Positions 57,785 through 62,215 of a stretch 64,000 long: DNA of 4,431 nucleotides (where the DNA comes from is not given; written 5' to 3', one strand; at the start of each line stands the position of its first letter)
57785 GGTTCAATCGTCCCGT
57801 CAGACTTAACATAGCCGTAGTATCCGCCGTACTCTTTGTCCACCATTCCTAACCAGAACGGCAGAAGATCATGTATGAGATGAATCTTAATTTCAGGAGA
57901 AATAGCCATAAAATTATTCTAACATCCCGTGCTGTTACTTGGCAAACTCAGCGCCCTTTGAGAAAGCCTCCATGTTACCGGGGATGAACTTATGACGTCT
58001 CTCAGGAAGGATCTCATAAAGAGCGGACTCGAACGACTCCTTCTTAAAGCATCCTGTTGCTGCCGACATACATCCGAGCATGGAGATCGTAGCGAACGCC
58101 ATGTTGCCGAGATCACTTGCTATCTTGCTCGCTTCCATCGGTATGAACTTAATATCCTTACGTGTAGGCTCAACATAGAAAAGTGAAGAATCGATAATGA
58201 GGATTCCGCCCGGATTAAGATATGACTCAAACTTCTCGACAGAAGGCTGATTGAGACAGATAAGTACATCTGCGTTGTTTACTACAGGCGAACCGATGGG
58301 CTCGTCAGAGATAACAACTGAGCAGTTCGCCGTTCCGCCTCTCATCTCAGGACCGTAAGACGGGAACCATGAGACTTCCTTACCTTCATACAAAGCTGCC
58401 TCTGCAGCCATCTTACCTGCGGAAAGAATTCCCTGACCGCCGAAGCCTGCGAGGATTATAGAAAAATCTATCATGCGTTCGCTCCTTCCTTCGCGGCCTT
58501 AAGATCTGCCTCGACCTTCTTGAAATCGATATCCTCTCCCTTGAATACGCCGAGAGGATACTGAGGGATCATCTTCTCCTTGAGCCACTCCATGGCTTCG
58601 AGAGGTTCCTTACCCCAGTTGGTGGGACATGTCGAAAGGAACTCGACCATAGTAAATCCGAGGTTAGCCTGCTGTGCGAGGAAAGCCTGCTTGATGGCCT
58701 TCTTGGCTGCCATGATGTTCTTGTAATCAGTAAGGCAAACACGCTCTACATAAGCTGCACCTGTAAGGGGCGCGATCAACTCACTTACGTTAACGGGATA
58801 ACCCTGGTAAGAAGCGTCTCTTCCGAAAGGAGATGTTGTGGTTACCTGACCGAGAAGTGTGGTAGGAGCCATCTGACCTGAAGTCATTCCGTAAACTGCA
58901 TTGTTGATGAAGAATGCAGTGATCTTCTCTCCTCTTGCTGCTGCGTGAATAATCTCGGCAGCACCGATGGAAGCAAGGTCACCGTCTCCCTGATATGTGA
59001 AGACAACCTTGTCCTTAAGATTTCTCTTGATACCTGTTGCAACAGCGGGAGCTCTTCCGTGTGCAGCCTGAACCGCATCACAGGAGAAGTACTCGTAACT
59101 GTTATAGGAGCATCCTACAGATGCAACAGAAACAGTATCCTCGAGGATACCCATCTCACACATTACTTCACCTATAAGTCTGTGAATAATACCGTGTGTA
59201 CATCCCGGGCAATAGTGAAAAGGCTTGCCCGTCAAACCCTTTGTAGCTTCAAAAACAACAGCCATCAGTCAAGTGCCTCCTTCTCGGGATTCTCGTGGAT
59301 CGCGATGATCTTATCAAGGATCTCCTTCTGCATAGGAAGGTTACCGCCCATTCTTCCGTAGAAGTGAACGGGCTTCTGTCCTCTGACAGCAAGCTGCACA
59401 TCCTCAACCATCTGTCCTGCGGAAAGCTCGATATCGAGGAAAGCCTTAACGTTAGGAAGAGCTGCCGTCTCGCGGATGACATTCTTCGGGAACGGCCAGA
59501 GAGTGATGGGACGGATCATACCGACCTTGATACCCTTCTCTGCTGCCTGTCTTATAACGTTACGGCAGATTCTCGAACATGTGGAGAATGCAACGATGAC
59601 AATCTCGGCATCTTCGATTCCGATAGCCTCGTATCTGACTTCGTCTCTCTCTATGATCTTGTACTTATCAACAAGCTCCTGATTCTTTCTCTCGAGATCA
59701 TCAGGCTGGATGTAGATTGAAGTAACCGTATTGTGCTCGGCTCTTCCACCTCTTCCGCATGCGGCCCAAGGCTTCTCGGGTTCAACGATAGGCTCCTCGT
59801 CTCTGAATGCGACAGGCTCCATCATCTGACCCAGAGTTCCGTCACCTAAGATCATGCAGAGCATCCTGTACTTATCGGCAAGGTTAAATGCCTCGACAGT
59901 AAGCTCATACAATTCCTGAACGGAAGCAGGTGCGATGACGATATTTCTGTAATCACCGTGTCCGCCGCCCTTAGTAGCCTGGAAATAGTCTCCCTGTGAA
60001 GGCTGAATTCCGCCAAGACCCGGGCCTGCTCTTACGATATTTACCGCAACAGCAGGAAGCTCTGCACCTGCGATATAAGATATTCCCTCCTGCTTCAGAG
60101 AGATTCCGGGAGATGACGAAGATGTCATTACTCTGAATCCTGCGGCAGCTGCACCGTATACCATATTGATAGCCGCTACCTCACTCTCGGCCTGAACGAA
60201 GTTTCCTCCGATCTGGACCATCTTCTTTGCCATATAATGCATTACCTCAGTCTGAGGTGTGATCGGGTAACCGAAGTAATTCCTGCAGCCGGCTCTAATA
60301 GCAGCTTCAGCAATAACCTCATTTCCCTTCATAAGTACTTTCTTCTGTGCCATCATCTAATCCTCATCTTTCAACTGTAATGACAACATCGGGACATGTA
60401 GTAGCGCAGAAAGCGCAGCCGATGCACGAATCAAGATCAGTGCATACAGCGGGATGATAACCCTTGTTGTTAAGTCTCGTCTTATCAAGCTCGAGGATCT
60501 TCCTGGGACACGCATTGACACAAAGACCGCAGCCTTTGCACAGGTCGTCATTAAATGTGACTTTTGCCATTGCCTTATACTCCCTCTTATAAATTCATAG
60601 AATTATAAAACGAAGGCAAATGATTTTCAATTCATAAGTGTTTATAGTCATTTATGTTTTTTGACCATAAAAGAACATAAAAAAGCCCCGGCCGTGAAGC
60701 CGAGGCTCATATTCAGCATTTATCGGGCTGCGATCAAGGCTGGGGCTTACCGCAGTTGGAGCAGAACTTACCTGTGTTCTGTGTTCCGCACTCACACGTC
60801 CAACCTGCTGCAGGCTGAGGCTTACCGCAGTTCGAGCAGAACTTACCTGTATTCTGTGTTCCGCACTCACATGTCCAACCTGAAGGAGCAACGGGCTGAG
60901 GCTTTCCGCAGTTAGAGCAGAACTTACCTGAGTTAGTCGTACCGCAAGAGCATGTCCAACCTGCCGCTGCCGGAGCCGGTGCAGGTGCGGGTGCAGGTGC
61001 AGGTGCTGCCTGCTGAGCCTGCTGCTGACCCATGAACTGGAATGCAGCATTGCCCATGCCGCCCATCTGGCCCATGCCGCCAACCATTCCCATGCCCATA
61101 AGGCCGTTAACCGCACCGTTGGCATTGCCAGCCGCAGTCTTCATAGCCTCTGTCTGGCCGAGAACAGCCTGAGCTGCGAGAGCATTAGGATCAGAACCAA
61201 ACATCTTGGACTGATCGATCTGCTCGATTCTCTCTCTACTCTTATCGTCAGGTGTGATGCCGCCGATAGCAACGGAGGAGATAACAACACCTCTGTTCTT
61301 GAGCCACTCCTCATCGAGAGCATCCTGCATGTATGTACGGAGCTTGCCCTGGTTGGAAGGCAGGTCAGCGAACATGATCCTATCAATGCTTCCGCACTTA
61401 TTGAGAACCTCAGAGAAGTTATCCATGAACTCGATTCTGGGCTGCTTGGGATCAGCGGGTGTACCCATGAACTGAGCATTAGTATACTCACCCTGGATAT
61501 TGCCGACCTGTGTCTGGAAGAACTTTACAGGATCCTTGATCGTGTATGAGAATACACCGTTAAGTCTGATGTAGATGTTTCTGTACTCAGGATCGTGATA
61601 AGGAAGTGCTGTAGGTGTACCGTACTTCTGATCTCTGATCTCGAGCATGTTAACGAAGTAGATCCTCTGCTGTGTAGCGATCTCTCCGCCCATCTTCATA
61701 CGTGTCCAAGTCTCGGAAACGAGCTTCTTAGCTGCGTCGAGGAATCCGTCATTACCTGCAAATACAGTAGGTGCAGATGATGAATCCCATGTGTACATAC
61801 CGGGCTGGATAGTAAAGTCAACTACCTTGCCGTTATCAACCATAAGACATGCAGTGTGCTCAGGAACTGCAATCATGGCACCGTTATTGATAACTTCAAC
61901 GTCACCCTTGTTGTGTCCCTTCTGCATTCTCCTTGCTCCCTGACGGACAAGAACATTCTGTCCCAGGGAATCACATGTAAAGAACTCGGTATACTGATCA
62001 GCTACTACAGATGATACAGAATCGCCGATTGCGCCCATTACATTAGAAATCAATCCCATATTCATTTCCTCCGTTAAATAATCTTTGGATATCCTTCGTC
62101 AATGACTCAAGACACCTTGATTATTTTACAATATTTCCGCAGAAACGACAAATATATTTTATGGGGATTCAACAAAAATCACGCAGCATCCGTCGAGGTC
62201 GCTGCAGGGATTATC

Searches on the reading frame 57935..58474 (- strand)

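Call 67: search_protein_families(library=pfam, proteins=[window:57935-58474:-], max_evalue=0.0001)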
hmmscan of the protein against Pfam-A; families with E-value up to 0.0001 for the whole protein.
window:57935-58474:- (179 aa): 1 family
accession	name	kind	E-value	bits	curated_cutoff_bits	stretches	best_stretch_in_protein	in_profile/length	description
PF01558.24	POR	-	5.1e-43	147.7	27.4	1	12-176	1-173/173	Pyruvate ferredoxin/flavodoxin oxidoreductase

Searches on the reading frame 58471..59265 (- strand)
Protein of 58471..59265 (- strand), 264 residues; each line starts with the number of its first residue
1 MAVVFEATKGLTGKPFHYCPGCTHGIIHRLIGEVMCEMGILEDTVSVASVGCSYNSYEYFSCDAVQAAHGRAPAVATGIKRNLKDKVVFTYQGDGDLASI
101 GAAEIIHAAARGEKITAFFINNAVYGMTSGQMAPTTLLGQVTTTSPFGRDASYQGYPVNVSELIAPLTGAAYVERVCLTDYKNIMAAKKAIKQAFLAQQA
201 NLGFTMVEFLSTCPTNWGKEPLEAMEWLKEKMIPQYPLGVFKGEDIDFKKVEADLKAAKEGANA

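Call 67: search_protein_families(library=pfam, proteins=[window:58471-59265:-], max_evalue=0.0001)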
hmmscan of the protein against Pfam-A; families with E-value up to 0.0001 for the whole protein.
window:58471-59265:- (264 aa): 1 family
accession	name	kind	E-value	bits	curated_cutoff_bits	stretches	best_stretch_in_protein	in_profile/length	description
PF02775.26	TPP_enzyme_C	-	1.8e-18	67.2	21.9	1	56-205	18-147/151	Thiamine pyrophosphate enzyme, C-terminal TPP binding domain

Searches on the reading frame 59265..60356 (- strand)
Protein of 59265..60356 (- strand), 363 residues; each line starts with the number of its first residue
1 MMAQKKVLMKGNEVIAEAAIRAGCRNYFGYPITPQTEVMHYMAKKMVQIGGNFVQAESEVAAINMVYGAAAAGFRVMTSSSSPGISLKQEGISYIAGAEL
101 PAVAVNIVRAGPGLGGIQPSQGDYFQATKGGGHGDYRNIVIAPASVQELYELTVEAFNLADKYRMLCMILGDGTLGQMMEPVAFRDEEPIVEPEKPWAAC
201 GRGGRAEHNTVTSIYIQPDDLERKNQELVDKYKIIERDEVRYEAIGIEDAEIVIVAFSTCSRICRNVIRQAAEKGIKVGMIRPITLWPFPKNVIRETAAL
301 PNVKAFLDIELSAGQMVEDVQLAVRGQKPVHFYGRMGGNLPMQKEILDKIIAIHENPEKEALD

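Call 67: search_protein_families(library=pfam, proteins=[window:59265-60356:-], max_evalue=0.0001)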
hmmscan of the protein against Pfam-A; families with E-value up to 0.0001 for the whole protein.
window:59265-60356:- (363 aa): 3 families
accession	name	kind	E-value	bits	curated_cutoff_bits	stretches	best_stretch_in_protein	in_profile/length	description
PF01855.24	POR_N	-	2.9e-50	171.6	27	1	17-219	1-206/231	Pyruvate flavodoxin/ferredoxin oxidoreductase, thiamine diP-bdg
PF17147.9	PFOR_II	-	8.7e-23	81.1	27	1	250-346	1-102/102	Pyruvate:ferredoxin oxidoreductase core domain II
PF02780.25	Transketolase_C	-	2.5e-05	24.6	25.9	1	249-298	9-58/124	Transketolase, C-terminal domain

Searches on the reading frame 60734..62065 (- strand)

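Call 67: search_protein_families(library=pfam, proteins=[window:60734-62065:-], max_evalue=0.0001)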
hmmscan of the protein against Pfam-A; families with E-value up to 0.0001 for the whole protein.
window:60734-62065:- (443 aa): 2 families
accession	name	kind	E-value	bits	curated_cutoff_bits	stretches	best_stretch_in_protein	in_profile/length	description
PF13421.11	Band_7_1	-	2.7e-14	53.7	24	1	58-274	10-197/211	SPFH domain-Band 7 family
PF01145.31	Band_7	-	4.1e-05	24.1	23.6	0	161-286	55-161/176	SPFH domain / Band 7 family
